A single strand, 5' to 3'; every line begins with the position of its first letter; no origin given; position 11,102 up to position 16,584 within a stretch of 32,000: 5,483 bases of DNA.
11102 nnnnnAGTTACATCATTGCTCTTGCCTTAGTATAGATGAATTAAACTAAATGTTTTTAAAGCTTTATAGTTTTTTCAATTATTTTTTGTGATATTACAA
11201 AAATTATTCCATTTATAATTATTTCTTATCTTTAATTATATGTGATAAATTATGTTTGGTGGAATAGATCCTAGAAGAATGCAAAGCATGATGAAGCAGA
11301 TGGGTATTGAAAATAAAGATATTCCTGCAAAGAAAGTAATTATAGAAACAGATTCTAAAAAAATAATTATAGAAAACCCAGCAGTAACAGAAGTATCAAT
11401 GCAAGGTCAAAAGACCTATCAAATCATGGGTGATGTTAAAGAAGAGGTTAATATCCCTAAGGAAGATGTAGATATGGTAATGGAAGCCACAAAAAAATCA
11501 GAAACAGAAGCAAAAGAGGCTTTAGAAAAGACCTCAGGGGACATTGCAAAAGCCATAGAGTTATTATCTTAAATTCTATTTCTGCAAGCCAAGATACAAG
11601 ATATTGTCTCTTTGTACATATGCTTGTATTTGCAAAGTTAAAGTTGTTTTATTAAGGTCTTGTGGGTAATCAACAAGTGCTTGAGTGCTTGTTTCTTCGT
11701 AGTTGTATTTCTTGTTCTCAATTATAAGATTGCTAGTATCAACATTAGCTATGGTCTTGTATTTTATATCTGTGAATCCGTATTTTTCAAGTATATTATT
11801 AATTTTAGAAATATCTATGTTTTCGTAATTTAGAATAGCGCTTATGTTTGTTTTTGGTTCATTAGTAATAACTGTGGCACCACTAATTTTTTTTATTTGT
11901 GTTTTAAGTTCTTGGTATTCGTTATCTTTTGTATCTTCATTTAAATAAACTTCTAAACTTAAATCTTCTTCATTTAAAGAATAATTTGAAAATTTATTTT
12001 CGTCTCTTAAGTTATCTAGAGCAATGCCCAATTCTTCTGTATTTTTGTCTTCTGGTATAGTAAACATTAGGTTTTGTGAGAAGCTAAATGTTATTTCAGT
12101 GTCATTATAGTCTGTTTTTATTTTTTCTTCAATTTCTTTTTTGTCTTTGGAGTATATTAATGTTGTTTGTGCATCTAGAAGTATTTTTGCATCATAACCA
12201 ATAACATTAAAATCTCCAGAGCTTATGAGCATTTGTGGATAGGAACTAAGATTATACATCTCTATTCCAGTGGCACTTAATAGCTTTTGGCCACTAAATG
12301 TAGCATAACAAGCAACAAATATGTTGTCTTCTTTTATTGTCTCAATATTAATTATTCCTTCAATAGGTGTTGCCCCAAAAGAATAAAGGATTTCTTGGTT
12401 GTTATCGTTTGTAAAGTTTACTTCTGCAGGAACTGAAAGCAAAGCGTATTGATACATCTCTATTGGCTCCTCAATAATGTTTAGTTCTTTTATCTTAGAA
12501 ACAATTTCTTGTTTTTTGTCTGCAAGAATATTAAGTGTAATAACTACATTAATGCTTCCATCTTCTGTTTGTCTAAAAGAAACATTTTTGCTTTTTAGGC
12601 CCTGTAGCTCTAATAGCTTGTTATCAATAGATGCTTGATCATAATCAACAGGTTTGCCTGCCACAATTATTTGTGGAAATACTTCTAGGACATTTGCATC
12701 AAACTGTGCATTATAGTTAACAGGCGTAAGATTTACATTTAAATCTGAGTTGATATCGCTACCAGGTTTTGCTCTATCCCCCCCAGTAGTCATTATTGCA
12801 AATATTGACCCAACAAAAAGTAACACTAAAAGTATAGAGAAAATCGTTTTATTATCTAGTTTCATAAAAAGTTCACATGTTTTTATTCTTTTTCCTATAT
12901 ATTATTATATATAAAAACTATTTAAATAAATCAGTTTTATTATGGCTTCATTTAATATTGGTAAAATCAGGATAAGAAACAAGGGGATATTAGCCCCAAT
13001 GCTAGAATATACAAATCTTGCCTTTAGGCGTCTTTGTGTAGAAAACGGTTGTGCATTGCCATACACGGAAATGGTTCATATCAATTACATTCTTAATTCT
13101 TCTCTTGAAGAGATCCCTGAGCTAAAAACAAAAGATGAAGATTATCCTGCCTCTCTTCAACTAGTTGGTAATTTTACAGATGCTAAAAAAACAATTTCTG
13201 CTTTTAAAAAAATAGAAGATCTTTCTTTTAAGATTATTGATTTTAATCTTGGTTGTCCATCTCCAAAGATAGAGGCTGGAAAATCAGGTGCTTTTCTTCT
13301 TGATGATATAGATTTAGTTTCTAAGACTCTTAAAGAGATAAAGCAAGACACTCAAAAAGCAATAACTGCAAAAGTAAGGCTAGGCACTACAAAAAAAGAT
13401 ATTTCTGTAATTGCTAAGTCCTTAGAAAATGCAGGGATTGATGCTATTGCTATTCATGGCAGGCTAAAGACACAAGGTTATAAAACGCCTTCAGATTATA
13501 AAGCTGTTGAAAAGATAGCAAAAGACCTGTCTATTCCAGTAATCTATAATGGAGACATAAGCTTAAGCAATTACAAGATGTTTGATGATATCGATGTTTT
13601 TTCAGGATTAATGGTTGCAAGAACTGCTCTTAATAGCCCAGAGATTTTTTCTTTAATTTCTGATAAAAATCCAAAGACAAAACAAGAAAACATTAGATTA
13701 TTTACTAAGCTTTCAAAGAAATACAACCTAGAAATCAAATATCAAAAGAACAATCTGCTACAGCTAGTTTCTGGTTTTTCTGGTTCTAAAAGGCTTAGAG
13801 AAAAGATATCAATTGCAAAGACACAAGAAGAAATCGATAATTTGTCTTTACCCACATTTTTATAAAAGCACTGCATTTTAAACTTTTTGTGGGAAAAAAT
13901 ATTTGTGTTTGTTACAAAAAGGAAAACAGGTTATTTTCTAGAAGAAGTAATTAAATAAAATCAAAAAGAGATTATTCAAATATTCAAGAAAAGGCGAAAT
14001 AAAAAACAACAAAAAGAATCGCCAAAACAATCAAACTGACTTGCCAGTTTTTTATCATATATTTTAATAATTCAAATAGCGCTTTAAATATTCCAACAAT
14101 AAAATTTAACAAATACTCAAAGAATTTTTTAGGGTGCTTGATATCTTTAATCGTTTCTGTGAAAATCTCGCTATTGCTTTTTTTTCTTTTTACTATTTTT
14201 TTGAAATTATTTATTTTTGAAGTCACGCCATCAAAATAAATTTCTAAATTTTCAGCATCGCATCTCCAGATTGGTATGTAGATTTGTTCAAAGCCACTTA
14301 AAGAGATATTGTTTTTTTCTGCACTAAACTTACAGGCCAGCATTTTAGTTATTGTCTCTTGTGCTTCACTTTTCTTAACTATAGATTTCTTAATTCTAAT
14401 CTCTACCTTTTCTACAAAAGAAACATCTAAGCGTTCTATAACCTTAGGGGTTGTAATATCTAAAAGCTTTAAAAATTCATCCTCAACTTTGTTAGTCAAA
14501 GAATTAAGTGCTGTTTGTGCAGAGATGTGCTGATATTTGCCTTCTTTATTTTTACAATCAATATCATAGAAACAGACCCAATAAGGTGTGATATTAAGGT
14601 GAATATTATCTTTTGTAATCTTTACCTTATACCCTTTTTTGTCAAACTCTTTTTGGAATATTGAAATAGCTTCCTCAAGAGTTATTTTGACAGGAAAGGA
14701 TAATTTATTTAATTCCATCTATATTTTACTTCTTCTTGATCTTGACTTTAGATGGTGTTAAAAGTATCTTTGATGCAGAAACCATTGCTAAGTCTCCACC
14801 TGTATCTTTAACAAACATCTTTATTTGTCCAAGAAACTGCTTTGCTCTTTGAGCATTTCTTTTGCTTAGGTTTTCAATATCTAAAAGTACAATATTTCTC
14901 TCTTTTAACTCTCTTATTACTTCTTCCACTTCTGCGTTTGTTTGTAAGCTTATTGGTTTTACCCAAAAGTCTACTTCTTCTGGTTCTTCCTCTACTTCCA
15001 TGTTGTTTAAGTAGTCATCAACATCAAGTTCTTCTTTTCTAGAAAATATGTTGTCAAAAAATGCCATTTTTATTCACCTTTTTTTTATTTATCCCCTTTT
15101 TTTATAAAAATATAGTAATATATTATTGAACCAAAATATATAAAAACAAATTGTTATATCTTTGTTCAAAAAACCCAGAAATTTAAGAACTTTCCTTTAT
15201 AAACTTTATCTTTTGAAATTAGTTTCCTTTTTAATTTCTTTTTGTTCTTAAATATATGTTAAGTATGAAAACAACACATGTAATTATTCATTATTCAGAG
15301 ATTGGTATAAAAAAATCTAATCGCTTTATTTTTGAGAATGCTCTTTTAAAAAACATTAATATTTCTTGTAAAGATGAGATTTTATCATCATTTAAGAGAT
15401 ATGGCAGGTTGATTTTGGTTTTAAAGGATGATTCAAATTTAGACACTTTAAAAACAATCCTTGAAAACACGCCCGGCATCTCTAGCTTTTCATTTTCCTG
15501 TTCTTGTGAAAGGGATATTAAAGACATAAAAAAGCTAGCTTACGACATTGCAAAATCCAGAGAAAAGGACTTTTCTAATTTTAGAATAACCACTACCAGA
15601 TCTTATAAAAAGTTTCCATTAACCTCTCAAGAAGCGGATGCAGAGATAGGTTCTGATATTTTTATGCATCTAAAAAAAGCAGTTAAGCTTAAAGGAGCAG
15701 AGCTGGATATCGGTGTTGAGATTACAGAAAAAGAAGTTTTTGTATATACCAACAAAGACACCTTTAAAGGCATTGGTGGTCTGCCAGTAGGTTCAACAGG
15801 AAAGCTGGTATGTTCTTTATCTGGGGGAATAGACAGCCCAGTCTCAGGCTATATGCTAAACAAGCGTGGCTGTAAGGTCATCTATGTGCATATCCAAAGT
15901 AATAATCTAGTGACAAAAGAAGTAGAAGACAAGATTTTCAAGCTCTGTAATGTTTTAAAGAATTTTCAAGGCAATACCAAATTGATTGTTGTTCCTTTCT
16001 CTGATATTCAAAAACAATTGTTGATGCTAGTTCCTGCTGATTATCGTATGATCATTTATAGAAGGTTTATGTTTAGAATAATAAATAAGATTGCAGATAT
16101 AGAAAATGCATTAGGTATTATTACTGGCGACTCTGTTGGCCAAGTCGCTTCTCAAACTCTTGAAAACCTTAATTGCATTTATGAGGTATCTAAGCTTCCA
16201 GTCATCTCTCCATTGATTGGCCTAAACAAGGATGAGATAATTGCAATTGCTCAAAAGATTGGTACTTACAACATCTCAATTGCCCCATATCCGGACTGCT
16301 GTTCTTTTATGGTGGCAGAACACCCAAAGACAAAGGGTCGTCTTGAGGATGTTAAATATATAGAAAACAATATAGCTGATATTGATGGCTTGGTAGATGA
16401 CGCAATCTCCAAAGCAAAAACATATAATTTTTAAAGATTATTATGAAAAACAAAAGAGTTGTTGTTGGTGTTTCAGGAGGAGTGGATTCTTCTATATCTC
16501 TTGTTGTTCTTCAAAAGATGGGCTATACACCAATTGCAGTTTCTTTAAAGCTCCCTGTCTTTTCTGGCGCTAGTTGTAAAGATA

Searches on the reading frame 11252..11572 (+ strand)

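Call 7: search_protein_families(library=pfam, proteins=[window:11252-11572:+], max_evalue=0.01)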
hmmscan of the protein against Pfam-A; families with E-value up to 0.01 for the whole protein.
window:11252-11572:+ (106 aa): 3 families
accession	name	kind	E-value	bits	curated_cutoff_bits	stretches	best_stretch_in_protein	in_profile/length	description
PF01849.23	NAC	-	6.8e-14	52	21.3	1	7-65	1-57/57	NAC domain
PF19026.7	UBA_HYPK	-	2.5e-07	30.4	27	1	66-103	1-38/41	HYPK UBA domain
PF21411.2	Rap1_C_Sp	-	0.0054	16.7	27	1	71-102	4-35/40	S. pombe DNA-binding protein Rap1, C-terminal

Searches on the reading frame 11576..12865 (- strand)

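Call 7: search_protein_families(library=pfam, proteins=[window:11576-12865:-], max_evalue=0.01)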
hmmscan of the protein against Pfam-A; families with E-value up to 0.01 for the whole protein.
window:11576-12865:- (429 aa): 0 families

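Call 9: search_protein_families(library=pfam, proteins=[window:11576-12865:-], max_evalue=1)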
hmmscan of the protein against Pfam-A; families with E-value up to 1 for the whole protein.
window:11576-12865:- (429 aa): 3 families
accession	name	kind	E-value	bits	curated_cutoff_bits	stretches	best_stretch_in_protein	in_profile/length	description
PF23633.1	PH_GEF_YEL1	-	0.077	13.5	25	1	314-415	68-166/186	Guanine-nucleotide exchange factor YEL1 PH domain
PF18075.7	FtsX_ECD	-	0.14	13.3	23.5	1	304-338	3-37/96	FtsX extracellular domain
PF14492.12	EFG_III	-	0.22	12.1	27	0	284-314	13-45/75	Elongation Factor G, domain III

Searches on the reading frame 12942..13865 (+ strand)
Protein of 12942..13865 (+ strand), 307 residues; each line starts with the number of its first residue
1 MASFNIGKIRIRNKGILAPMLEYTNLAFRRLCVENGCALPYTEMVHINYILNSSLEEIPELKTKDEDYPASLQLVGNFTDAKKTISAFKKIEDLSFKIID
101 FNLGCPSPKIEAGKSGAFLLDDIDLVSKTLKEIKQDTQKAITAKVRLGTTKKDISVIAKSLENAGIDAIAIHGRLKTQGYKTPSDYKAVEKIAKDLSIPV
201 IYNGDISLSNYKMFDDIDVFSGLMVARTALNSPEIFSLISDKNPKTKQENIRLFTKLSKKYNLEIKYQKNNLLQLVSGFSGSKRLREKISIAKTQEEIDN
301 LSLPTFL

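Call 7: search_protein_families(library=pfam, proteins=[window:12942-13865:+], max_evalue=0.01)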
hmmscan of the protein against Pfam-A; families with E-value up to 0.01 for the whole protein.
window:12942-13865:+ (307 aa): 1 family
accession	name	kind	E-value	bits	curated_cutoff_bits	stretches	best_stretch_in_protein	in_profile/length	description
PF01207.24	Dus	-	8.5e-54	183.2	20.4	1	16-277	1-277/311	Dihydrouridine synthase (Dus)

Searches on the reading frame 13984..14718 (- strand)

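Call 7: search_protein_families(library=pfam, proteins=[window:13984-14718:-], max_evalue=0.01)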
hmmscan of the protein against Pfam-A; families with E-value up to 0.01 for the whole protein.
window:13984-14718:- (244 aa): 2 families
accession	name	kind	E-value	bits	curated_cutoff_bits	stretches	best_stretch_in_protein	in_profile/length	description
PF16506.10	DiSB-ORF2_chro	-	0.0043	17.7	30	1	16-223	51-225/238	Putative virion glycoprotein of insect viruses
PF24506.1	KNTC1_N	-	0.0067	16.2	27.1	1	89-174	154-241/376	KNTC1, N-terminal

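Call 9: search_protein_families(library=pfam, proteins=[window:13984-14718:-], max_evalue=1)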
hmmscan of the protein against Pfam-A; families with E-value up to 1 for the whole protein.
window:13984-14718:- (244 aa): 4 families
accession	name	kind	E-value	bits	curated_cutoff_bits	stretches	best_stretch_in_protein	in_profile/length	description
PF16506.10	DiSB-ORF2_chro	-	0.0043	17.7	30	1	16-223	51-225/238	Putative virion glycoprotein of insect viruses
PF24506.1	KNTC1_N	-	0.0067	16.2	27.1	1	89-174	154-241/376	KNTC1, N-terminal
PF05421.16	DUF751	-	0.091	13.9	27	1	199-241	8-50/60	Protein of unknown function (DUF751)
PF03413.25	PepSY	-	0.18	12.6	24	1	11-37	1-27/60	Peptidase propeptide and YPEB domain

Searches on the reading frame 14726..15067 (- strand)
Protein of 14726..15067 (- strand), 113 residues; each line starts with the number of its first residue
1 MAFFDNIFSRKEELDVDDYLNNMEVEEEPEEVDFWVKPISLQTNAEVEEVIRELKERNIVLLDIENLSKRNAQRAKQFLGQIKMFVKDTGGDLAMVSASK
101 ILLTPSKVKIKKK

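Call 7: search_protein_families(library=pfam, proteins=[window:14726-15067:-], max_evalue=0.01)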
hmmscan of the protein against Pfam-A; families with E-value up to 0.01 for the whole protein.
window:14726-15067:- (113 aa): 1 family
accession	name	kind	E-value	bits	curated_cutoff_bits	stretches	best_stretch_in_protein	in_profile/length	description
PF04472.17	SepF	-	4.7e-13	49.6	27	1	36-110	1-72/72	Cell division protein SepF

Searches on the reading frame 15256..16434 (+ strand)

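Call 7: search_protein_families(library=pfam, proteins=[window:15256-16434:+], max_evalue=0.01)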
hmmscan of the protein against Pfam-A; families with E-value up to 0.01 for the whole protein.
window:15256-16434:+ (392 aa): 5 families
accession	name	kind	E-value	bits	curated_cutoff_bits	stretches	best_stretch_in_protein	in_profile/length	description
PF02568.20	ThiI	-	3.1e-67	226.5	20.5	1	179-373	1-195/197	Thiamine biosynthesis protein (ThiI)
PF22025.1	ThiI_fer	-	2.5e-12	47.5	25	1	8-79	1-72/72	ThiI ferredoxin-like domain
PF02926.22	THUMP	-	5.7e-11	43.1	20.6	1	85-165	1-83/84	THUMP domain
PF06508.19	QueC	-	3.3e-05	23.9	22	0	184-233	2-53/210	Queuosine biosynthesis protein QueC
PF03054.22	tRNA_Me_trans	-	5e-05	23.5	20.6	1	183-219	2-38/202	tRNA methyl transferase HUP domain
